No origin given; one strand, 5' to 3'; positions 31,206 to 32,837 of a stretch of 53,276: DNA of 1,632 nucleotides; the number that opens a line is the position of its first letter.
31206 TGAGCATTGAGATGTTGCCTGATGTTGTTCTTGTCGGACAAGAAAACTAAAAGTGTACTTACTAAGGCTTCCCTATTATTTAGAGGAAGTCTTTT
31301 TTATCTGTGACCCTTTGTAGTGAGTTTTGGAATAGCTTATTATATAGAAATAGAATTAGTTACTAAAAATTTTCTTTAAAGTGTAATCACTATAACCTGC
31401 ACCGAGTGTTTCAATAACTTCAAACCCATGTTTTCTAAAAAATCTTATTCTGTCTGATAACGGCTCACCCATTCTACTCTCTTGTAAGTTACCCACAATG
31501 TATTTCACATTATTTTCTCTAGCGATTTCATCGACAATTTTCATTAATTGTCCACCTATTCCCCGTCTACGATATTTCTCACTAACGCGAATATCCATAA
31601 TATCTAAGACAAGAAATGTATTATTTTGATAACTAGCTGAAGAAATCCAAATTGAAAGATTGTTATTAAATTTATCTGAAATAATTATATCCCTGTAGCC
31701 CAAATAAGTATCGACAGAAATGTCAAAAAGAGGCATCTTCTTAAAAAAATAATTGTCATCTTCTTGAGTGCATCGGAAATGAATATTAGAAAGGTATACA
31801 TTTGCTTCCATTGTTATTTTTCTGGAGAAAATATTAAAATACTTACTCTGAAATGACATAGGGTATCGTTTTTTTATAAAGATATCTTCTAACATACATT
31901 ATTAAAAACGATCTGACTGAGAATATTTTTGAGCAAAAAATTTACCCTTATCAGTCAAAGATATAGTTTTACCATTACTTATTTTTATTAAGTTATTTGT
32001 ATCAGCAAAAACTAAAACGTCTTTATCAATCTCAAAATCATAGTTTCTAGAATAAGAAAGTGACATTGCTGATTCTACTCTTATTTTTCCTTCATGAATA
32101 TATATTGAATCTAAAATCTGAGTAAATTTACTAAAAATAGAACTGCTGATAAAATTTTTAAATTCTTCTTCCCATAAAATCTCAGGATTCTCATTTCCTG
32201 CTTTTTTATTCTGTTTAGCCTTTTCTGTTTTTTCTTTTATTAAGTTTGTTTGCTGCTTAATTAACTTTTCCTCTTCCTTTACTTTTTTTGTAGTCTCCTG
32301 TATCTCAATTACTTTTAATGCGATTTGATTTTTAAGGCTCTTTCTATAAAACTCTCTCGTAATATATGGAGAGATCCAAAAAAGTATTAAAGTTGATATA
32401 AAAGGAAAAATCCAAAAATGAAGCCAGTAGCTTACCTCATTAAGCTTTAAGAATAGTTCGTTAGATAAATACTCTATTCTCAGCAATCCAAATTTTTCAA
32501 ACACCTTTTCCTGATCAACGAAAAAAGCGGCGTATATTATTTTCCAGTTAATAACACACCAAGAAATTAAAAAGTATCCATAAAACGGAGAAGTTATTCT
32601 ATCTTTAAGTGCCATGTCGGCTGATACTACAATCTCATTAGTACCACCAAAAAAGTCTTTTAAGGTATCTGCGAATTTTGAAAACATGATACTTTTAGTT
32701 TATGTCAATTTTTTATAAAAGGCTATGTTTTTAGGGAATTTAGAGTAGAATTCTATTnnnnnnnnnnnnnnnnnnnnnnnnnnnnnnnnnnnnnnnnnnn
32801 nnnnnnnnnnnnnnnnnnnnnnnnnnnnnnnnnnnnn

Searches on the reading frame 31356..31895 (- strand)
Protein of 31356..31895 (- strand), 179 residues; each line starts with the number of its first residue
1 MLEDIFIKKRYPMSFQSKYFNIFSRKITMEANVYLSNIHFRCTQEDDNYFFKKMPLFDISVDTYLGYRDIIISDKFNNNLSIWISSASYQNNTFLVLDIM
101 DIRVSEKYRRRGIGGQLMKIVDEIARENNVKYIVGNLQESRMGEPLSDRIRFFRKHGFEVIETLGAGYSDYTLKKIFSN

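Call 67: search_protein_families(library=pfam, proteins=[window:31356-31895:-], max_evalue=0.1)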
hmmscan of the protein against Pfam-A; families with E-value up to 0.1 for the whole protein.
window:31356-31895:- (179 aa): 6 families
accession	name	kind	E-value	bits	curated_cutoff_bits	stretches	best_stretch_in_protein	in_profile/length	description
PF13508.13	Acetyltransf_7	-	6.2e-09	36.5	27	1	96-160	29-84/84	Acetyltransferase (GNAT) domain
PF00583.31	Acetyltransf_1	-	5.4e-07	30.3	20.7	1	95-158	58-116/116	Acetyltransferase (GNAT) family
PF14542.12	Acetyltransf_CG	-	0.00029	21.4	30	1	87-131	15-59/80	GCN5-related N-acetyl-transferase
PF13673.13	Acetyltransf_10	-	0.00066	20.1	23.6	1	99-161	54-110/128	Acetyltransferase (GNAT) domain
PF17013.11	Acetyltransf_15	-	0.0082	16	35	1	18-127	35-104/210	Putative acetyl-transferase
PF13527.13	Acetyltransf_9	-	0.01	16.3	25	1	87-132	63-108/127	Acetyltransferase (GNAT) domain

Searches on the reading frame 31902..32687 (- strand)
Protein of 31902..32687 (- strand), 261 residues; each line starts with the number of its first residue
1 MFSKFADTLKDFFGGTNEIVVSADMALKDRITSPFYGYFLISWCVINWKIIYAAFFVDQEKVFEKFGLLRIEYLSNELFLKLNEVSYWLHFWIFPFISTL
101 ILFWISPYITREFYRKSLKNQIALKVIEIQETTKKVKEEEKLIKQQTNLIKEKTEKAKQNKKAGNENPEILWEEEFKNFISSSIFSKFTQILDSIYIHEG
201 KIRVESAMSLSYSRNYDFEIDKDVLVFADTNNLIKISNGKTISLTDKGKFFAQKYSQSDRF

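Call 18: search_protein_families(library=pfam, proteins=[window:31902-32687:-], max_evalue=0.001)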
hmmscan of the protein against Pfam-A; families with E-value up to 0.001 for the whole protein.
window:31902-32687:- (261 aa): 0 families

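Call 67: search_protein_families(library=pfam, proteins=[window:31902-32687:-], max_evalue=0.1)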
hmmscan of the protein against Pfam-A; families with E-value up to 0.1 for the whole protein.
window:31902-32687:- (261 aa): 2 families
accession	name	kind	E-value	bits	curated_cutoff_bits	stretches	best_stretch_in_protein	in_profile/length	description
PF13157.11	Enas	-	0.017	15.6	22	0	194-245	31-81/112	Endospore appendages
PF10298.14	WhiA_N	-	0.017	15.6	23.4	0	187-230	39-82/86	WhiA N-terminal LAGLIDADG-like domain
